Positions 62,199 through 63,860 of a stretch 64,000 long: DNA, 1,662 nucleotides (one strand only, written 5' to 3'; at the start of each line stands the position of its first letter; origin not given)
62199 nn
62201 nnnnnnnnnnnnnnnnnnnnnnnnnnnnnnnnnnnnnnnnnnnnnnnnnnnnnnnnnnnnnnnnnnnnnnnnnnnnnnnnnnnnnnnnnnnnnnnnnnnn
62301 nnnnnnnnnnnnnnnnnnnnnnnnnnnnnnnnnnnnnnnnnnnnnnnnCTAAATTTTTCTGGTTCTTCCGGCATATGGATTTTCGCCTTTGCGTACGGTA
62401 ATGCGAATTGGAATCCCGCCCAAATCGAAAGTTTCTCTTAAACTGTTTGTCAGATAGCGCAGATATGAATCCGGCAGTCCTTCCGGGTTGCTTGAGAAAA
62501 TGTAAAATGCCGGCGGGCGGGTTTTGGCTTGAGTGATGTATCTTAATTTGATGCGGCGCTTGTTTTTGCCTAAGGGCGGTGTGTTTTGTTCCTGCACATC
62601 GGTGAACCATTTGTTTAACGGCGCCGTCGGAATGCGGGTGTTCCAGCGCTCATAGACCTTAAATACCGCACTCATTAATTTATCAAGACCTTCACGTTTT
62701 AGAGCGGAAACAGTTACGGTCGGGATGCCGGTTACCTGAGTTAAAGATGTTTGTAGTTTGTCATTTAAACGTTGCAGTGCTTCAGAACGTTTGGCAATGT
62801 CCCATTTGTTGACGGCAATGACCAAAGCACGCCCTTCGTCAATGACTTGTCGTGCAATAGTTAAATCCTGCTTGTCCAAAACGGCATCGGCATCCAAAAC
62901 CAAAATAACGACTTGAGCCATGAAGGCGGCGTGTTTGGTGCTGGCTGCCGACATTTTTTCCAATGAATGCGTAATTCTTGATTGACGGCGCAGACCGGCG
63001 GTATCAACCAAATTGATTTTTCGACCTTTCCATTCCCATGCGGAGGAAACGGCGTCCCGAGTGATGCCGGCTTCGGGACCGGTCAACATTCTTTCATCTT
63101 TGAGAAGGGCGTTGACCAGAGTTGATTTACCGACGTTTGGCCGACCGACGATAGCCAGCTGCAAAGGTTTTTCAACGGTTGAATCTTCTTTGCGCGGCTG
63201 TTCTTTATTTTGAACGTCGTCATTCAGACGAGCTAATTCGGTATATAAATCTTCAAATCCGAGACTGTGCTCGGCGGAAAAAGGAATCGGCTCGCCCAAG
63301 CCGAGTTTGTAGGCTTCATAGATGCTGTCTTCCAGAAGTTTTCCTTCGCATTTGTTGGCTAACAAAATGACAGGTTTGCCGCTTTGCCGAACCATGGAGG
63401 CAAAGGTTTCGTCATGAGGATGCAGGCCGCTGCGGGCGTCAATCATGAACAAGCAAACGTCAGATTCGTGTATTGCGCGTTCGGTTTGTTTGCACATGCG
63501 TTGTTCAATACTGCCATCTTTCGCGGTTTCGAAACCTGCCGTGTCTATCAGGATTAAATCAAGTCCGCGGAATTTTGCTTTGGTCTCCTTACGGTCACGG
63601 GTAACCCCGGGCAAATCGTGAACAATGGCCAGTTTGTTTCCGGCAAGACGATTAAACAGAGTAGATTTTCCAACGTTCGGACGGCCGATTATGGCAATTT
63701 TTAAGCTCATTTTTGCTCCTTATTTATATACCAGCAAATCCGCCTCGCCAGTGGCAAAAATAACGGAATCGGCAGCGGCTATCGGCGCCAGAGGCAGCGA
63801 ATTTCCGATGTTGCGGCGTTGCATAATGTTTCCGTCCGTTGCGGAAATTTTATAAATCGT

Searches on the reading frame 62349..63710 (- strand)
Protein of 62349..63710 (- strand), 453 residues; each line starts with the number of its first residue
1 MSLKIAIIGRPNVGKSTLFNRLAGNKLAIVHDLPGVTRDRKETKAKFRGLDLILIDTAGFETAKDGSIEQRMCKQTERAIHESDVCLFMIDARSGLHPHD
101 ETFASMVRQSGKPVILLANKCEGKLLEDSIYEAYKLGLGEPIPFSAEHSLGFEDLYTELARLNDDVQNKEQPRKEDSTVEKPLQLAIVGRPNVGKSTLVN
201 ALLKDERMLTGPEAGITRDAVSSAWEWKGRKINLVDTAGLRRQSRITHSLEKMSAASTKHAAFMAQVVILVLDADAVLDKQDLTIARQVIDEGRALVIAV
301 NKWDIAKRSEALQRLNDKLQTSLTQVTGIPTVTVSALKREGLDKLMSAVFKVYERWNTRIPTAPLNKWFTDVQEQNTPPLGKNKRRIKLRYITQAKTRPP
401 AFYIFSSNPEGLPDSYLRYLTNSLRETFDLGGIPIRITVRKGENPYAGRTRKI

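Call 104: find_encoding_contigs(protein=window:62349-63710:-, flank=10000, max_places=2)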
Protein window:62349-63710:- (453 aa): 17 contigs read that carry it; 2 places shown.
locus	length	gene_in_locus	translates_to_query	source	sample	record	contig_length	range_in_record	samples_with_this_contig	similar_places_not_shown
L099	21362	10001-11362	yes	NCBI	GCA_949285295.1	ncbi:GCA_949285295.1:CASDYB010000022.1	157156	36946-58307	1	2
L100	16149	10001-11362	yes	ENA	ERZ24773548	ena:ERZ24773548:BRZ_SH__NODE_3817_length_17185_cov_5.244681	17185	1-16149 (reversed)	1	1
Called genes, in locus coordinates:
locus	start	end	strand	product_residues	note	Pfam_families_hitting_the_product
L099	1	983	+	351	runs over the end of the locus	-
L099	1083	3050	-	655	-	PF00456:Transketolase_N, PF13292:DXP_synthase_N (faint), PF00676:E1_dh, PF02775:TPP_enzyme_C (weak), PF02779:Transket_pyr, PF22613:Transketolase_C_1, PF02780:Transketolase_C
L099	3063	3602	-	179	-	-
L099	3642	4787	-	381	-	PF05958:tRNA_U5-meth_tr, PF13847:Methyltransf_31 (weak)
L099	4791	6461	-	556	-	PF00989:PAS, PF13426:PAS_9, PF00990:GGDEF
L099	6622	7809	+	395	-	-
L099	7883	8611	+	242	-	PF10858:DUF2659, PF09976:TPR_21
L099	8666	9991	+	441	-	PF07774:EMC1_C (faint), PF01011:PQQ (faint), PF25293:Beta-prop_EMC1_N (faint), PF13360:PQQ_2, PF13570:Beta-prop_ACSF4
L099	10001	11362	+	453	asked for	PF00005:ABC_tran (faint), PF01926:MMR_HSR1, PF02421:FeoB_N, PF00009:GTP_EFTU, PF01926:MMR_HSR1, PF02421:FeoB_N, PF04548:AIG1, PF14714:KH_dom-like, +7 more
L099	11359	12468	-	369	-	PF03739:LptF_LptG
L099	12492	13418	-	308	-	PF00291:PALP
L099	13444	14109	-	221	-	PF00625:Guanylate_kin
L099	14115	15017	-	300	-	PF03755:YicC-like_N, PF08340:YicC-like_C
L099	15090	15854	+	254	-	PF00106:adh_short, PF02719:Polysacc_synt_2 (weak), PF08659:KR, PF13561:adh_short_C2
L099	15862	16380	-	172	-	PF01713:Smr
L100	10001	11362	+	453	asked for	PF00005:ABC_tran (faint), PF01926:MMR_HSR1, PF02421:FeoB_N, PF00009:GTP_EFTU, PF01926:MMR_HSR1, PF02421:FeoB_N, PF04548:AIG1, PF14714:KH_dom-like, +7 more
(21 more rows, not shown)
